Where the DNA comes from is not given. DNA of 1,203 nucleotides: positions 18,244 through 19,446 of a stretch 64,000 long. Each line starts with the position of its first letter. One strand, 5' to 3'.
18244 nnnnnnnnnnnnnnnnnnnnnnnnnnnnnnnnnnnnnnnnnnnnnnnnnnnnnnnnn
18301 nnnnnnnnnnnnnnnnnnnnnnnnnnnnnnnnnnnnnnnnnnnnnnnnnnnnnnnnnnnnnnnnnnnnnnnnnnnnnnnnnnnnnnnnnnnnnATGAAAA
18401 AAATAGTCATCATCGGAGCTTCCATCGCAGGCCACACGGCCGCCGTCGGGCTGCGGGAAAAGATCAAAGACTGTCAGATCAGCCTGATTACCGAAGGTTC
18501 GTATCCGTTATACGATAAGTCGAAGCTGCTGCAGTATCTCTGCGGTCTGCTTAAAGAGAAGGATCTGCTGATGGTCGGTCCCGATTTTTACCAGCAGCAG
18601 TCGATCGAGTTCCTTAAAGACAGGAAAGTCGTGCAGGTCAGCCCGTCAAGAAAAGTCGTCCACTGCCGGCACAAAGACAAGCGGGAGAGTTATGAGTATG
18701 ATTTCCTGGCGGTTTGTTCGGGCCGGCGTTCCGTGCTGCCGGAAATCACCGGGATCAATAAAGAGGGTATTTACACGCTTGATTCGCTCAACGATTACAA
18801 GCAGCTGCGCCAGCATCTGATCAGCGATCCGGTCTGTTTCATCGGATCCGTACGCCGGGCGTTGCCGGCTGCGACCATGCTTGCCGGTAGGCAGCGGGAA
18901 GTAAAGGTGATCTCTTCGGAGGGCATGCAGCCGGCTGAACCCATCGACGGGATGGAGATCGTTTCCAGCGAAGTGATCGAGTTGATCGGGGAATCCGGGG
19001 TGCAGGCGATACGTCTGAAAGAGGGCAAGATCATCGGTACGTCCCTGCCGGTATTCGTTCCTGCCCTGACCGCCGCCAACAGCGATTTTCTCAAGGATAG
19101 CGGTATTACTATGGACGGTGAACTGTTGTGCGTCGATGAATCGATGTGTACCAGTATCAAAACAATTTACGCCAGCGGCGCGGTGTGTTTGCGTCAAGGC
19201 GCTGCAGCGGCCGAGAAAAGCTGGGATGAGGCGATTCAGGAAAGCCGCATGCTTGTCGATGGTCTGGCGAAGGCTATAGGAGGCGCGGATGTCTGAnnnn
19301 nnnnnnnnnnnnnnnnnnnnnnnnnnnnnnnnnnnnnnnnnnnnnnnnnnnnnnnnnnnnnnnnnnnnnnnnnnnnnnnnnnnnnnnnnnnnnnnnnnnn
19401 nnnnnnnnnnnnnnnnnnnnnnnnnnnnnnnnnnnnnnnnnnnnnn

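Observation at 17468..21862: metF, a short FAD oxidoreductase, acsB and a PilZ protein form a translationally coupled operon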

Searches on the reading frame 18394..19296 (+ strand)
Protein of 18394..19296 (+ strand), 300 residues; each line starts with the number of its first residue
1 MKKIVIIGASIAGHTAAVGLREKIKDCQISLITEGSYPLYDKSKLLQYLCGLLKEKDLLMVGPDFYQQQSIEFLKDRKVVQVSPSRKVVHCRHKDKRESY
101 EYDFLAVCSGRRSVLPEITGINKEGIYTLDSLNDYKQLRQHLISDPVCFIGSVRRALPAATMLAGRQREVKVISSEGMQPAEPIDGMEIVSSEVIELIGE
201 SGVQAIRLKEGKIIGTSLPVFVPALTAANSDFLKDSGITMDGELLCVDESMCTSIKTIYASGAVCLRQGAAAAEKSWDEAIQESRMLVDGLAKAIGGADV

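Call 7: search_protein_families(library=pfam, proteins=[window:18394-19296:+], max_evalue=0.01)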
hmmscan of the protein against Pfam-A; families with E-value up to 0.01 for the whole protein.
window:18394-19296:+ (300 aa): 2 families
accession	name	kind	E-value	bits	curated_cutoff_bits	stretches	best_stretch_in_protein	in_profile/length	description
PF07992.20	Pyr_redox_2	-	5.8e-25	88.7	26.1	1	2-280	1-287/291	Pyridine nucleotide-disulphide oxidoreductase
PF04820.20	Trp_halogenase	-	0.0021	17.4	21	0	3-34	1-34/458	Tryptophan halogenase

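Call 8: search_protein_families(library=ncbifam, proteins=[window:18394-19296:+], max_evalue=0.01)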
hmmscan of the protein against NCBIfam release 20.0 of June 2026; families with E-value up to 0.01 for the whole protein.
window:18394-19296:+ (300 aa): 22 families
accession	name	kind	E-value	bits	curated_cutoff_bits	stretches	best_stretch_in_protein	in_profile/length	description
NF007123.0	PRK09564.1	equivalog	3.6e-22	78.7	458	1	2-263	1-282/444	CoA-disulfide reductase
TIGR03385.1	CoA_CoA_reduc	equivalog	1.6e-21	76.6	578.8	1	3-265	1-283/439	CoA-disulfide reductase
NF045765.1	PhenlGlyoxDHPadH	equivalog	3.3e-18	65.7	475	2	3-143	4-141/416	NADH-dependent phenylglyoxylate dehydrogenase subunit epsilon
TIGR02374.1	nitri_red_nirB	equivalog_domain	5.3e-17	61.5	578.35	1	4-269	1-282/794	nitrite reductase large subunit NirB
NF042949.2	3PPDioc_HcaD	equivalog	2.2e-16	59.6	450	1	2-173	2-171/386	3-phenylpropionate/cinnamic acid dioxygenase ferredoxin--NAD(+) reductase subunit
NF003437.0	PRK04965.1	equivalog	4.6e-16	58.8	392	1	2-144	3-140/378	NADH:flavorubredoxin reductase NorW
NF007286.0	PRK09754.1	equivalog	3.4e-12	45.8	447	1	2-284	4-299/400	phenylpropionate dioxygenase ferredoxin reductase subunit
NF010037.0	PRK13512.1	equivalog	6.3e-12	45.1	394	1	1-264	1-278/438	CoA-disulfide reductase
NF011565.0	PRK14989.1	subfamily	6.5e-10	37.7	883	1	3-188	5-189/847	nitrite reductase large subunit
NF049943.1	SQR_III_seleno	exception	3.3e-08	32.8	525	1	2-137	1-135/406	type III sulfide quinone reductase, selenoprotein subtype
NF041682.1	ant_diox_AndAa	equivalog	3.6e-08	32.5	650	1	3-145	5-145/406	anthranilate 1,2-dioxygenase system ferredoxin--NAD(+) reductase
TIGR01292.1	TRX_reduct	equivalog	6e-08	31.8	343.45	1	149-273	146-286/300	thioredoxin-disulfide reductase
NF046103.1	NOXase_Strep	equivalog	4e-07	29.4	600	1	3-146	1-146/442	H2O-forming NADH oxidase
TIGR01350.1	lipoamide_DH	equivalog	7.1e-06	25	408.8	0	232-281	275-323/461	dihydrolipoyl dehydrogenase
TIGR02053.1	MerA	equivalog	9e-06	24.9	454.45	1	95-265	123-308/465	mercury(II) reductase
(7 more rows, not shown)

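Call 14: find_homologous_proteins(query=window:18394-19293:+, max_evalue=1e-10)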
Query window:18394-19293:+ (300 aa): 95 proteins with E <= 1e-10 among 4151 candidates.
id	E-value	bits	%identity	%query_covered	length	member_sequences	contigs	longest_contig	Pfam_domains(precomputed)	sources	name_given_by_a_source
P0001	5.1e-182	621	96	100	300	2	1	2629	PF07992.21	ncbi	-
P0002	2.0e-100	354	56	95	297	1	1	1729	PF07992.21,PF00070.34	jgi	jgi:NADPH-dependent 2,4-dienoyl-CoA reductase/sulfur reductase-like enzyme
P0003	8.9e-100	351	57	98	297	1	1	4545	PF07992.21,PF00070.34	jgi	jgi:NAD(P)H-nitrite reductase large subunit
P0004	4.6e-99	349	56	98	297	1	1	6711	PF07992.21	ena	-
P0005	1.7e-98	347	57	98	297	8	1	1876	PF07992.21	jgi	jgi:NAD(P)H-nitrite reductase large subunit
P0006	4.1e-98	346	56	98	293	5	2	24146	PF01266.31,PF07992.21,PF00070.34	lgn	-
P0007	4.7e-98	346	56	98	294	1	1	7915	PF02254.25,PF07992.21,PF00070.34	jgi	jgi:NAD(P)H-nitrite reductase large subunit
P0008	6.6e-98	345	57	98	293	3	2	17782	PF01266.31,PF07992.21,PF00070.34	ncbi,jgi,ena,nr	ncbi:MAG TPA: NAD(P)/FAD-dependent oxidoreductase [Candidatus Omnitrophota bacterium]|nr:NAD(P)/FAD-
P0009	3.2e-97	343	55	98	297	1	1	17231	PF07992.21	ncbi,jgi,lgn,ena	ncbi:MAG: FAD/NAD(P)-binding oxidoreductase [Candidatus Omnitrophota bacterium]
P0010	3.3e-97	343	56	98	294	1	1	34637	PF07992.21,PF00070.34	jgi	jgi:NADPH-dependent 2,4-dienoyl-CoA reductase/sulfur reductase-like enzyme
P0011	8.6e-96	338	53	99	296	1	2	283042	PF07992.21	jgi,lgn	jgi:NAD(P)H-nitrite reductase large subunit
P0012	1.0e-95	338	54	98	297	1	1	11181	PF01266.31,PF07992.21,PF00070.34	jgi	jgi:NADPH-dependent 2,4-dienoyl-CoA reductase/sulfur reductase-like enzyme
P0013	5.0e-93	329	54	98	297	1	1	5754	PF07992.21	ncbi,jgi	ncbi:MAG: FAD/NAD(P)-binding oxidoreductase [Candidatus Omnitrophota bacterium]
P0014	5.8e-93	329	52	98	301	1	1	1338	PF07992.21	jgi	jgi:NAD(P)H-nitrite reductase large subunit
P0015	2.1e-92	327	55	98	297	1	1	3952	PF07992.21,PF00070.34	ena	-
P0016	3.4e-92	326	51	99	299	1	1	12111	PF07992.21,PF00070.34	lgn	-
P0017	1.4e-91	324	54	98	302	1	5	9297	PF07992.21,PF00070.34,PF13738.13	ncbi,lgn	-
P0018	2.3e-91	324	50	99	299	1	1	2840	PF07992.21,PF13738.13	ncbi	-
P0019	1.3e-89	318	49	98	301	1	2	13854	PF07992.21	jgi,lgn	jgi:nitrite reductase (NADH) large subunit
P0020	4.0e-89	316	53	96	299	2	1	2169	PF07992.21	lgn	-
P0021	1.7e-88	314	52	96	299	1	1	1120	PF07992.21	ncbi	-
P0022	2.1e-88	314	51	98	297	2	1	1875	PF13450.13,PF07992.21,PF00070.34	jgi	-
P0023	5.2e-88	313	52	98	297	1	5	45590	PF07992.21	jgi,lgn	-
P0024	1.6e-87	311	48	98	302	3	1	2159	PF07992.21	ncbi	-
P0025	7.4e-86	306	49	99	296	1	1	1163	PF07992.21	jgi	jgi:nitrite reductase (NADH) large subunit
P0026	1.4e-84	302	51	98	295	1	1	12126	PF07992.21,PF13738.13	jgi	jgi:NAD(P)H-nitrite reductase large subunit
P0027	1.6e-84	301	47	99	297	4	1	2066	PF07992.21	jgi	jgi:NAD(P)H-nitrite reductase large subunit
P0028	8.6e-84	299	48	99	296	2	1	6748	PF07992.21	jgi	jgi:NAD(P)H-nitrite reductase large subunit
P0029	1.3e-83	298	47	99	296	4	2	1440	PF07992.21,PF13738.13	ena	-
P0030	1.2e-82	295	48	100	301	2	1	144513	PF07992.21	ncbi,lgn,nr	ncbi:MAG: FAD-dependent oxidoreductase [Candidatus Omnitrophica bacterium]|nr:FAD-dependent oxidored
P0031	3.4e-82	294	48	95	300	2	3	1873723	PF07992.21,PF13738.13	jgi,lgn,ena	-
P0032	5.0e-82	293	48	100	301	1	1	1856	PF07992.21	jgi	jgi:NAD(P)H-nitrite reductase large subunit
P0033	6.2e-79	283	46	97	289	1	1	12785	PF07992.21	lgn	-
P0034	1.1e-78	282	52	96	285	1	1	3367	PF07992.21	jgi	jgi:NAD(P)H-nitrite reductase large subunit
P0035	1.3e-78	282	51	96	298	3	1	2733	PF07992.21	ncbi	-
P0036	2.2e-77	278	45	99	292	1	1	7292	PF07992.21,PF13738.13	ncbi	-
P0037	7.8e-77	276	48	98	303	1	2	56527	PF07992.21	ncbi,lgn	-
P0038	7.2e-76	273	47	96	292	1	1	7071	PF07992.21,PF00070.34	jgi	jgi:nitrite reductase (NADH) large subunit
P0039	2.8e-75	271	47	99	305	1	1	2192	PF07992.21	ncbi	-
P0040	1.4e-74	269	47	97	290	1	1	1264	PF07992.21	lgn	-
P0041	1.9e-73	265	45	98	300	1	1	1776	PF07992.21,PF13738.13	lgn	-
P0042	1.1e-72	263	45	98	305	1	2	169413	PF07992.21,PF00070.34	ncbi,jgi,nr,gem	ncbi:MAG: FAD-dependent oxidoreductase [Candidatus Omnitrophota bacterium]|jgi:NAD(P)H-nitrite reduc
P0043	1.2e-72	262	45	97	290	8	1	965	PF07992.21,PF13738.13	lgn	-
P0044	1.8e-72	262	45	97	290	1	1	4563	PF07992.21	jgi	jgi:nitrite reductase (NADH) large subunit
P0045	1.9e-72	262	44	99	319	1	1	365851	PF07992.21,PF00070.34,PF13738.13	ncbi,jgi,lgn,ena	ncbi:MAG: FAD-dependent oxidoreductase [Candidatus Omnitrophota bacterium]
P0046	2.2e-72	261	46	97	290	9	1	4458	PF07992.21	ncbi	-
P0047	2.6e-72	261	44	99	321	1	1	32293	PF07992.21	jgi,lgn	jgi:NAD(P)H-nitrite reductase large subunit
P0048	4.5e-72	260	45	98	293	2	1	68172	PF07992.21,PF00070.34,PF13738.13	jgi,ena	-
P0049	5.3e-72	260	46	98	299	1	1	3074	PF07992.21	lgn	-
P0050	6.0e-72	260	47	94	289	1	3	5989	PF07992.21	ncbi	-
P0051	3.1e-71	258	45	97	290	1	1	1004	PF07992.21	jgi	jgi:nitrite reductase (NADH) large subunit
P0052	3.5e-71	258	45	97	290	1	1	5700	PF07992.21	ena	-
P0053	2.1e-70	255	45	97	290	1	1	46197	PF07992.21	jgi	jgi:nitrite reductase (NADH) large subunit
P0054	3.8e-70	254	44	99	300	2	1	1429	PF07992.21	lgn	-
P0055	4.0e-70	254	44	92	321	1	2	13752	PF07992.21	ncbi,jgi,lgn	-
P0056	4.4e-70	254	43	98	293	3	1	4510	PF07992.21,PF00070.34,PF13738.13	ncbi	-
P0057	6.8e-70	253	43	98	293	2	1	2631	PF07992.21,PF00070.34,PF13738.13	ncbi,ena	-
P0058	9.2e-70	253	46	90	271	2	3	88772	PF07992.21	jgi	-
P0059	7.6e-69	250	46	97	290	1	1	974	PF07992.21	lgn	-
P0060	8.0e-69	250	43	99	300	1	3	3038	PF07992.21,PF13738.13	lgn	-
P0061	9.0e-69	250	44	96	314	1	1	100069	PF07992.21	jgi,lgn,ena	-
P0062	4.1e-68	247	45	97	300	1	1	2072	PF07992.21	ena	-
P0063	5.5e-68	247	43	97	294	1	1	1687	PF07992.21,PF13738.13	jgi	jgi:nitrite reductase (NADH) large subunit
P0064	6.3e-68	247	47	97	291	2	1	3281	PF07992.21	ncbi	-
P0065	1.6e-67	246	43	98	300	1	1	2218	PF07992.21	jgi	-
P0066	4.9e-67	244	44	97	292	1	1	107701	PF07992.21,PF13738.13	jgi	jgi:NAD(P)H-nitrite reductase large subunit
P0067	5.5e-67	244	44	96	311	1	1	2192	PF07992.21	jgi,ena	-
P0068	8.5e-66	240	43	97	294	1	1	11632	PF07992.21,PF13738.13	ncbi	-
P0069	1.1e-65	239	42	97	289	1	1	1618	PF07992.21,PF13738.13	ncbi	-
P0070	1.6e-64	236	42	99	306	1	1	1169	PF07992.21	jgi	-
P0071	3.8e-64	234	42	99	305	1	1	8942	PF07992.21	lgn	-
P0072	1.0e-63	233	41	99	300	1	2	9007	PF07992.21,PF00070.34,PF13738.13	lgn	-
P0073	2.0e-63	232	41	99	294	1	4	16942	PF07992.21,PF13738.13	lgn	-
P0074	6.6e-63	230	43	97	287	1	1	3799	PF07992.21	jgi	jgi:nitrite reductase (NADH) large subunit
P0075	1.7e-61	226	41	97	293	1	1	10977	PF07992.21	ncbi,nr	ncbi:MAG: NAD(P)/FAD-dependent oxidoreductase [Candidatus Omnitrophica bacterium]|nr:NAD(P)/FAD-depe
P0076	2.7e-61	225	41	99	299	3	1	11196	PF07992.21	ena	-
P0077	2.8e-61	225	40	99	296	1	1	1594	PF07992.21,PF00070.34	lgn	-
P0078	8.2e-60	220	40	98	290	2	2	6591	PF07992.21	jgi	jgi:NAD(P)H-nitrite reductase large subunit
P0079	8.1e-58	214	41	97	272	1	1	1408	PF07992.21,PF13738.13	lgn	-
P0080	4.2e-57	211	42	97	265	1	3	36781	PF07992.21,PF13738.13,PF01134.29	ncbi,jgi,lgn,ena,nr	ncbi:hypothetical protein D4Q80_00590 [bacterium]|nr:MAG: hypothetical protein D4Q80_00590 [bacteriu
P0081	7.0e-57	211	38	97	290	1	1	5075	PF07992.21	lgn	-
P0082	8.6e-57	210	39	97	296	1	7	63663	PF07992.21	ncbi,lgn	-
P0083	2.1e-56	209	40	99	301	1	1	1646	PF07992.21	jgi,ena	-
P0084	8.2e-56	207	40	88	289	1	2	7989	PF07992.21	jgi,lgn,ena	-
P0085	1.3e-53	200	38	97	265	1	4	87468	PF07992.21,PF13738.13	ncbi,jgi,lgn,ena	-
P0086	1.6e-53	200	38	97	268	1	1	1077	PF07992.21,PF13738.13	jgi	jgi:NAD(P)H-nitrite reductase large subunit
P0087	2.6e-50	189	37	99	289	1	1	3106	PF07992.21,PF13738.13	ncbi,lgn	-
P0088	1.5e-49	187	36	98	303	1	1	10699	PF07992.21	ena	-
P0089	9.7e-49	184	41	77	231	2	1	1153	PF07992.21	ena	-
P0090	8.3e-48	181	38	96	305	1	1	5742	PF07992.21,PF00070.34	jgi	-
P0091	3.7e-46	175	36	97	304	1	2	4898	PF07992.21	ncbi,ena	-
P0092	7.2e-41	158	35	95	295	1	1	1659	PF07992.21,PF13738.13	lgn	-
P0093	5.3e-31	126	32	94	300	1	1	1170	PF07992.21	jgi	jgi:3-phenylpropionate/trans-cinnamate dioxygenase ferredoxin reductase subunit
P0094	2.5e-30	124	40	59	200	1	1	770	PF07992.21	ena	-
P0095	5.9e-14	70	28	87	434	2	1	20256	PF01266.31,PF13450.13,PF00890.31,PF02852.29,PF07992.21,PF00070.34,PF13738.13,PF03486.21,PF13454.13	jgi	-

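Call 15: find_encoding_contigs(protein=window:18394-19293:+, flank=10000, max_places=6)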
Protein window:18394-19293:+ (300 aa): 12 contigs read that carry it; 3 places shown.
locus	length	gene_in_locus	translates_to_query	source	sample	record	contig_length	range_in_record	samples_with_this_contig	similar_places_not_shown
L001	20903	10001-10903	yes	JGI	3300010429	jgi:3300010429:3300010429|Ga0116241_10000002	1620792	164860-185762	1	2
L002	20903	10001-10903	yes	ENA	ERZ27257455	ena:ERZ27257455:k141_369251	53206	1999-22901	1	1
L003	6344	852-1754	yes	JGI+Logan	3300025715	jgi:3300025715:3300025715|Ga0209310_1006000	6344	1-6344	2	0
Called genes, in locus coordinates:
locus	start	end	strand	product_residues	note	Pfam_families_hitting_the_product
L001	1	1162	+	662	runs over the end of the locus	PF00989:PAS (faint), PF13188:PAS_8 (weak), PF00512:HisKA, PF02518:HATPase_c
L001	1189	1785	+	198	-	PF00072:Response_reg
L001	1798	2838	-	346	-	PF00348:polyprenyl_synt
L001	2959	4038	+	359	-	PF01702:TGT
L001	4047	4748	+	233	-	PF01746:tRNA_m1G_MT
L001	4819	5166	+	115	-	PF01245:Ribosomal_L19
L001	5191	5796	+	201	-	PF01351:RNase_HII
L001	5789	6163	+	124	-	PF08378:NERD, PF02021:UPF0102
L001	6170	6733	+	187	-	PF04961:FTCD_C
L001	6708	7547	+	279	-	PF00763:THF_DHG_CYH, PF02882:THF_DHG_CYH_C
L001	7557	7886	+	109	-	PF04342:DMT_6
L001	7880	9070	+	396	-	PF05958:tRNA_U5-meth_tr, PF13847:Methyltransf_31, PF09445:Methyltransf_15 (weak), PF13649:Methyltransf_25 (weak)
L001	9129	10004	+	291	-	PF02219:MTHFR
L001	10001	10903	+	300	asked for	PF07992:Pyr_redox_2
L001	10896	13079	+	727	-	PF18537:CODH_A_N, PF03598:CdhC, PF19436:ACS_CODH_B_C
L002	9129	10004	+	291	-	PF02219:MTHFR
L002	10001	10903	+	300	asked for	PF07992:Pyr_redox_2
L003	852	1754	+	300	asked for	PF07992:Pyr_redox_2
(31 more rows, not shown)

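Call 17: find_encoding_contigs(protein=P0045, flank=8000, max_places=1)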
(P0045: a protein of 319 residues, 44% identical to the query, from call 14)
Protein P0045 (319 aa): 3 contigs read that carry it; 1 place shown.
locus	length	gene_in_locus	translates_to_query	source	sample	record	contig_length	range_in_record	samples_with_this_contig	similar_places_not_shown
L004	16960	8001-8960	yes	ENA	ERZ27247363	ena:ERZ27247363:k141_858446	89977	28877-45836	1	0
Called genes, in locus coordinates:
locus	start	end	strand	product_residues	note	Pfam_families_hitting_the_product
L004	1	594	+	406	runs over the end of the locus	PF01702:TGT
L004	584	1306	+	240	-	PF01746:tRNA_m1G_MT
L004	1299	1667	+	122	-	PF01245:Ribosomal_L19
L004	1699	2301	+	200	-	PF01351:RNase_HII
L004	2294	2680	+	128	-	PF08378:NERD, PF02021:UPF0102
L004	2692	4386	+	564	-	PF01268:FTHFS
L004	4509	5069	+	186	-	PF04961:FTCD_C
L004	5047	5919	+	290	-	PF00763:THF_DHG_CYH, PF02882:THF_DHG_CYH_C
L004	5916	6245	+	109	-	PF04342:DMT_6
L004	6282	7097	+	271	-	-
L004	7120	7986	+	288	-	PF02219:MTHFR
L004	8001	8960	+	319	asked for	PF00070:Pyr_redox (faint), PF07992:Pyr_redox_2, PF13738:Pyr_redox_3 (weak), PF07992:Pyr_redox_2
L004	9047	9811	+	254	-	PF13431:TPR_17 (faint), PF07719:TPR_2 (faint), PF13424:TPR_12 (weak), PF13428:TPR_14 (faint), PF13432:TPR_16 (weak), PF13414:TPR_11 (weak), PF00515:TPR_1 (weak), PF13414:TPR_11 (weak), +3 more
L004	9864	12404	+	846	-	PF02739:5_3_exonuc_N, PF01367:5_3_exonuc, PF01612:DNA_pol_A_exo1, PF22619:DNA_polI_exo1, PF00476:DNA_pol_A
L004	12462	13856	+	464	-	PF08323:Glyco_transf_5, PF00534:Glycos_transf_1, PF13692:Glyco_trans_1_4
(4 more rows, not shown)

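Call 18: find_encoding_contigs(protein=P0031, flank=8000, max_places=1)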
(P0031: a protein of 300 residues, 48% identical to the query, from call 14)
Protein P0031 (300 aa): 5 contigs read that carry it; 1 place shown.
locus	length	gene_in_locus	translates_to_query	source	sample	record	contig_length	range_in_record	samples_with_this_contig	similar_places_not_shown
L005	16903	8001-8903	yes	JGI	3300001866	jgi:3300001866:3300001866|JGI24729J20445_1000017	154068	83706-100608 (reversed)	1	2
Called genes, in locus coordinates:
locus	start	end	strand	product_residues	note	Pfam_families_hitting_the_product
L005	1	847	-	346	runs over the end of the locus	PF00348:polyprenyl_synt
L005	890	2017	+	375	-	PF01702:TGT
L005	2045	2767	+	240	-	PF01746:tRNA_m1G_MT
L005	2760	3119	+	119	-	PF01245:Ribosomal_L19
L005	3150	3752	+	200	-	PF01351:RNase_HII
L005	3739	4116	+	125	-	PF08378:NERD (weak), PF02021:UPF0102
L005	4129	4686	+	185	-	PF04961:FTCD_C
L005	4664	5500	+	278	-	PF00763:THF_DHG_CYH, PF02882:THF_DHG_CYH_C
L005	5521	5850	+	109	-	PF04342:DMT_6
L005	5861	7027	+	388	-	PF05958:tRNA_U5-meth_tr, PF01209:Ubie_methyltran (faint), PF05175:MTS (weak), PF09445:Methyltransf_15, PF13649:Methyltransf_25, PF13847:Methyltransf_31, PF08241:Methyltransf_11 (weak)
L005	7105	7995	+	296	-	PF02219:MTHFR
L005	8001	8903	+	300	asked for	PF07992:Pyr_redox_2, PF13738:Pyr_redox_3 (faint)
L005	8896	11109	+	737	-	PF18537:CODH_A_N, PF03598:CdhC, PF19436:ACS_CODH_B_C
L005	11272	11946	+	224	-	PF06971:Put_DNA-bind_N, PF02629:CoA_binding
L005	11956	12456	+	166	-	PF01257:2Fe-2S_thioredx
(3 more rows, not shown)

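Call 19: find_encoding_contigs(protein=P0085, flank=8000, max_places=1)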
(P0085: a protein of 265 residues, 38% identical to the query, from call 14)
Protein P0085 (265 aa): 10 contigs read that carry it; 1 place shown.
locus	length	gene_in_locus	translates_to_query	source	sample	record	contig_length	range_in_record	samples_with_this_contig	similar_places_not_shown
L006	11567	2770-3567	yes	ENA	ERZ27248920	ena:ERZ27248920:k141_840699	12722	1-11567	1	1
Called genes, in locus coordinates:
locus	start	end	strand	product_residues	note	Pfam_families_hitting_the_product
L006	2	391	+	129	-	?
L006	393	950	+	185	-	PF04350:PilO (weak)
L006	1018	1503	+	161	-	-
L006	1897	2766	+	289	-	PF02219:MTHFR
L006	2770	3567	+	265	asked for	PF07992:Pyr_redox_2, PF13738:Pyr_redox_3 (weak), PF07992:Pyr_redox_2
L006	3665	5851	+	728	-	PF18537:CODH_A_N, PF03598:CdhC, PF19436:ACS_CODH_B_C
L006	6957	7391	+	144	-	PF00572:Ribosomal_L13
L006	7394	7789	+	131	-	PF00380:Ribosomal_S9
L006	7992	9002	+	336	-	PF01118:Semialdhyde_dh, PF22698:Semialdhyde_dhC_1, PF02774:Semialdhyde_dhC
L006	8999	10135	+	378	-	PF01960:ArgJ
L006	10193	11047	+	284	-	PF00696:AA_kinase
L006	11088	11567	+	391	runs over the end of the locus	PF00202:Aminotran_3, PF00155:Aminotran_1_2 (weak)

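Call 20: find_encoding_contigs(protein=P0088, flank=6000, max_places=1)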
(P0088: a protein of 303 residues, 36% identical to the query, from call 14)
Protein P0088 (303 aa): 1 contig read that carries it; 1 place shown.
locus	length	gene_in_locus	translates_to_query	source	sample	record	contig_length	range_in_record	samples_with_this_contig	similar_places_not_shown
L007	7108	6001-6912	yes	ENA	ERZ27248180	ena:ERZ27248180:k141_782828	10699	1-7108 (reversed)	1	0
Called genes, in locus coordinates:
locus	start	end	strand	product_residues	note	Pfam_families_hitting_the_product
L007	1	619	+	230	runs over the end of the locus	PF01746:tRNA_m1G_MT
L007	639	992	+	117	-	PF01245:Ribosomal_L19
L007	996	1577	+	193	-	PF01351:RNase_HII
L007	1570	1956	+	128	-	PF08378:NERD (weak), PF02021:UPF0102, PF01939:NucS_C (weak)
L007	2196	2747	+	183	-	PF04961:FTCD_C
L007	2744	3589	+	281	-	PF00763:THF_DHG_CYH, PF02882:THF_DHG_CYH_C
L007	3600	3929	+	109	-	PF04342:DMT_6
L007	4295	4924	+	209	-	PF11154:DUF2934 (weak)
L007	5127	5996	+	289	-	PF02219:MTHFR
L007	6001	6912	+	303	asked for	PF07992:Pyr_redox_2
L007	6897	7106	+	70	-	?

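Call 21: find_encoding_contigs(protein=P0082, flank=6000, max_places=1)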
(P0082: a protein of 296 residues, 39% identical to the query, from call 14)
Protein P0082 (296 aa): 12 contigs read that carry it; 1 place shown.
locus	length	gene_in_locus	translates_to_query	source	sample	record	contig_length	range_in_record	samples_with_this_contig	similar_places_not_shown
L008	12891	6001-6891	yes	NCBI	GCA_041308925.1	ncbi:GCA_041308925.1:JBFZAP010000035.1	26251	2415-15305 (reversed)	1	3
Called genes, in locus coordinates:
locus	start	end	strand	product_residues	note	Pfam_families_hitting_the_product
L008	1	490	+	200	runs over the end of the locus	PF01351:RNase_HII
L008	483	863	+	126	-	PF02021:UPF0102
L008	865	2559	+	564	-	PF01268:FTHFS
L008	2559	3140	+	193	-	PF04961:FTCD_C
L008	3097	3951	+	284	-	PF00763:THF_DHG_CYH, PF02882:THF_DHG_CYH_C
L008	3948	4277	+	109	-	PF04342:DMT_6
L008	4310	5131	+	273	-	-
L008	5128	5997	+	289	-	PF02219:MTHFR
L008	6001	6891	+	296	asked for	PF07992:Pyr_redox_2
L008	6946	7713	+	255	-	PF21033:RMD1-3 (faint), PF13176:TPR_7 (faint), PF13181:TPR_8 (faint), PF00515:TPR_1 (weak), PF13424:TPR_12, PF13414:TPR_11, PF00515:TPR_1 (weak), PF13414:TPR_11 (weak), +5 more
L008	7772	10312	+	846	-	PF02739:5_3_exonuc_N, PF01367:5_3_exonuc, PF22619:DNA_polI_exo1, PF00476:DNA_pol_A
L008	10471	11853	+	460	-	PF08323:Glyco_transf_5, PF13439:Glyco_transf_4 (faint), PF00534:Glycos_transf_1, PF13692:Glyco_trans_1_4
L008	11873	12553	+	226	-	PF01121:CoaE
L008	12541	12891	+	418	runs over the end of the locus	PF07498:Rho_N, PF07497:Rho_RNA_bind, PF00006:ATP-synt_ab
